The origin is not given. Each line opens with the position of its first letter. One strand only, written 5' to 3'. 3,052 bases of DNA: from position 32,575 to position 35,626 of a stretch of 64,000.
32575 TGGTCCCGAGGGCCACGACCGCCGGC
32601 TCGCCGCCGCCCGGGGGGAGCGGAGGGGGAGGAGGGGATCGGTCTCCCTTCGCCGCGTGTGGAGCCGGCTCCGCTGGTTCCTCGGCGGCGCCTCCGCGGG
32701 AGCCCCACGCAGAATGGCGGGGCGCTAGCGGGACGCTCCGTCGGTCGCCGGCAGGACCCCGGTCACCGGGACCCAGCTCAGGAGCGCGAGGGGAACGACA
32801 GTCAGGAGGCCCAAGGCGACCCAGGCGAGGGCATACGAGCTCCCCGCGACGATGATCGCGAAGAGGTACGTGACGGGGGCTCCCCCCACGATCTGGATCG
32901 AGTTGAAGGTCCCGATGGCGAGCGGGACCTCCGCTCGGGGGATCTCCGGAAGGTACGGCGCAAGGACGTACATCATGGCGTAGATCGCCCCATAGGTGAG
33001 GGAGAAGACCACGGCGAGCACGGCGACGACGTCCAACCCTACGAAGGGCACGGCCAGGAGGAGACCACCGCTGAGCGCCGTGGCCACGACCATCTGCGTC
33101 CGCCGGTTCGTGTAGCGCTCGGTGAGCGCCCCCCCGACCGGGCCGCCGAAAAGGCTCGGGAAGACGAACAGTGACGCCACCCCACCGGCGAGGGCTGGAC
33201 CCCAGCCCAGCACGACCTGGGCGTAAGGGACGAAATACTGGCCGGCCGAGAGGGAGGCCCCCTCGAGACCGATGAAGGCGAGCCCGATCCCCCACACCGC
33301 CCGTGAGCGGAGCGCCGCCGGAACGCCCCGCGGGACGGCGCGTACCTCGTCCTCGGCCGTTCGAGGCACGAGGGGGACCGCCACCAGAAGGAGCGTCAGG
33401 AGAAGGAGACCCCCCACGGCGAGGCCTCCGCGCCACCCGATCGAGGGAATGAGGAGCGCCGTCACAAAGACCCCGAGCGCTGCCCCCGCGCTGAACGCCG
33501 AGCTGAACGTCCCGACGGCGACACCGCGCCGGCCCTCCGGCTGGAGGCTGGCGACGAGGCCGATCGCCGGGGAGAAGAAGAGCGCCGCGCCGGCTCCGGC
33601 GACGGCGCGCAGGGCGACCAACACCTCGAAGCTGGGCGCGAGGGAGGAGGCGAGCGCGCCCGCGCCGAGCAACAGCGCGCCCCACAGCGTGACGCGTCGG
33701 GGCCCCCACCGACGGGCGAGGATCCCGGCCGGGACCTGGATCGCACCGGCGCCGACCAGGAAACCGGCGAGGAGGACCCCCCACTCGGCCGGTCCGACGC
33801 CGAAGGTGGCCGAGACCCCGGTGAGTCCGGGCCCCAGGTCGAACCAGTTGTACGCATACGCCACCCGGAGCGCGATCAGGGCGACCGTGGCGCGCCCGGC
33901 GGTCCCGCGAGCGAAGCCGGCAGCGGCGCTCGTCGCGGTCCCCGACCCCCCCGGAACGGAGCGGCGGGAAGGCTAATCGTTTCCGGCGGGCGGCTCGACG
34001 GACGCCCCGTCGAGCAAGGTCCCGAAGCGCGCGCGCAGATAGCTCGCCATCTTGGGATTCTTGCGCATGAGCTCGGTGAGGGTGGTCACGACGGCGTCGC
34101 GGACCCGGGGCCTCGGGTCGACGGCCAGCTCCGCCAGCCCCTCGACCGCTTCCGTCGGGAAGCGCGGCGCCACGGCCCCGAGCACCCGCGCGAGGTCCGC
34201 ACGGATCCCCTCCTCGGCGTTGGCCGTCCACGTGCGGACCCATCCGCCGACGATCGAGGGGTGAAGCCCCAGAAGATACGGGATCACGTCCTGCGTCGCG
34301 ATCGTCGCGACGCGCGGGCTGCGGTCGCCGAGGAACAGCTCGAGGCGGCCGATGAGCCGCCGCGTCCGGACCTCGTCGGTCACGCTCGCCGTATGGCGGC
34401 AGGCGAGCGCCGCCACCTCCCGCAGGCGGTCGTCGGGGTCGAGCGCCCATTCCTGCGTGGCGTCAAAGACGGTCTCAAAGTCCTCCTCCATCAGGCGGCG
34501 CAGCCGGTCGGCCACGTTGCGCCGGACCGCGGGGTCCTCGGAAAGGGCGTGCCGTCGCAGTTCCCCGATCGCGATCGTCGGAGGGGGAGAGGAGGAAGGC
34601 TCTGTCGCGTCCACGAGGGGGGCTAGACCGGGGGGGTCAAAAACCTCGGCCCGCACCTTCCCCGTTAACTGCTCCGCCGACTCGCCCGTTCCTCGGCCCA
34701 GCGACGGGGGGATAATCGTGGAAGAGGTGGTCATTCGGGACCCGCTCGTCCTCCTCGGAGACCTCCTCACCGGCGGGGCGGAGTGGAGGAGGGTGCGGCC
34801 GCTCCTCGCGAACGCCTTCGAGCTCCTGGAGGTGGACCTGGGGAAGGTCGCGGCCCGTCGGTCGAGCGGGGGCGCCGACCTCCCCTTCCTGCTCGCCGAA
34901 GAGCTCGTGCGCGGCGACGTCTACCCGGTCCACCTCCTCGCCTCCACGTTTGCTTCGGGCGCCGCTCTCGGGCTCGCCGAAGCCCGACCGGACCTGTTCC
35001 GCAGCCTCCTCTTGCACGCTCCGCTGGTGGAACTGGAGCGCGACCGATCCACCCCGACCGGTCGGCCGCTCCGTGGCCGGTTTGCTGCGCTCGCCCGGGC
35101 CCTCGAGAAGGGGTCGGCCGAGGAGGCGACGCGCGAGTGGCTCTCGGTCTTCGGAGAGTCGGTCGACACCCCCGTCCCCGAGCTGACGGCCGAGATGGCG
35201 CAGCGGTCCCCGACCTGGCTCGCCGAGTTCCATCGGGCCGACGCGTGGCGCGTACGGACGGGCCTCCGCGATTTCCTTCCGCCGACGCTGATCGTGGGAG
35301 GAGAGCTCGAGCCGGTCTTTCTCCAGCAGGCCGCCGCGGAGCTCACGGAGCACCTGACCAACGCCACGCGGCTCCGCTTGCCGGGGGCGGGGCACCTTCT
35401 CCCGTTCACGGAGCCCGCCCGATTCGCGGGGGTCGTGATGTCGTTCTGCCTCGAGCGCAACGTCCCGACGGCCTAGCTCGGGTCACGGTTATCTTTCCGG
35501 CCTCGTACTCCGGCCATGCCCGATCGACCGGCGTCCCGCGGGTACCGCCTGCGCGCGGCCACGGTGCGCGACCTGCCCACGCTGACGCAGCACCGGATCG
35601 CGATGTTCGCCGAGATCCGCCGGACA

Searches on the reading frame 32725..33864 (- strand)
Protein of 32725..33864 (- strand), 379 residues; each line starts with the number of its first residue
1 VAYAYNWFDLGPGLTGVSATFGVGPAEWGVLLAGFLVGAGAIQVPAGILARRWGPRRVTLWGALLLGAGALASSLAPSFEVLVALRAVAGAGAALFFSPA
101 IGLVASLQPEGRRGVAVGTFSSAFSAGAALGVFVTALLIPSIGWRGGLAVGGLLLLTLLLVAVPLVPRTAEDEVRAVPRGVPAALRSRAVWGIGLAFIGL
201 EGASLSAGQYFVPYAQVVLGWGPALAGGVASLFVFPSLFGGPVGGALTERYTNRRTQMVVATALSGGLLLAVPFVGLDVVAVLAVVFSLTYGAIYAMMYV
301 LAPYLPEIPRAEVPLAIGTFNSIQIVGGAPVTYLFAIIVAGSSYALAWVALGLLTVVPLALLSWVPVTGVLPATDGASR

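Call 21: search_protein_families(library=pfam, proteins=[window:32725-33864:-], max_evalue=1)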
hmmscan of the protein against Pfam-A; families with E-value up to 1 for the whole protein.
window:32725-33864:- (379 aa): 3 families
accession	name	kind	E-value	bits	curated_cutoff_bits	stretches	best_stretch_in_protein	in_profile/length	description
PF07690.21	MFS_1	-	2.4e-37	129.1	33.4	1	4-329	9-344/347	Major Facilitator Superfamily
PF00083.30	Sugar_tr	-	0.0001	21.7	22.3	2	27-167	47-192/452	Sugar (and other) transporter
PF11520.13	Cren7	-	0.17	12.2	25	1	105-121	25-41/58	Chromatin protein Cren7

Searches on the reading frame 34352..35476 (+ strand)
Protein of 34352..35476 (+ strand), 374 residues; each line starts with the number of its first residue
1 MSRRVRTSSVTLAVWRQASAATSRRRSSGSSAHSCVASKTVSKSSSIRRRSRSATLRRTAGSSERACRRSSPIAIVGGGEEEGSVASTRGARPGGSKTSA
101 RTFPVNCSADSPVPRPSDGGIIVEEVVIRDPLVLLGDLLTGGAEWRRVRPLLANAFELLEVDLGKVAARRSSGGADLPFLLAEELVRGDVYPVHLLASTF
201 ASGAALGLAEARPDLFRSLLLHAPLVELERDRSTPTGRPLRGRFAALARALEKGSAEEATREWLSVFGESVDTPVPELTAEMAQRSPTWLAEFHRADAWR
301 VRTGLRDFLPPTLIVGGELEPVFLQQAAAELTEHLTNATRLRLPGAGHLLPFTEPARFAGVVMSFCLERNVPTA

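Call 21: search_protein_families(library=pfam, proteins=[window:34352-35476:+], max_evalue=1)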
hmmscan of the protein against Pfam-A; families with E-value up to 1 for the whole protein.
window:34352-35476:+ (374 aa): 3 families
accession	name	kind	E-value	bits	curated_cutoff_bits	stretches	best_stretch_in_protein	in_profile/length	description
PF12697.13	Abhydrolase_6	-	5.5e-07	30.9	26.3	1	142-359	11-215/217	Alpha/beta hydrolase family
PF00561.26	Abhydrolase_1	-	4.2e-05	23.8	25.8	1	286-355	185-245/245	alpha/beta hydrolase fold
PF08386.16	Abhydrolase_4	-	0.22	12.1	21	1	309-348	34-73/103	TAP-like protein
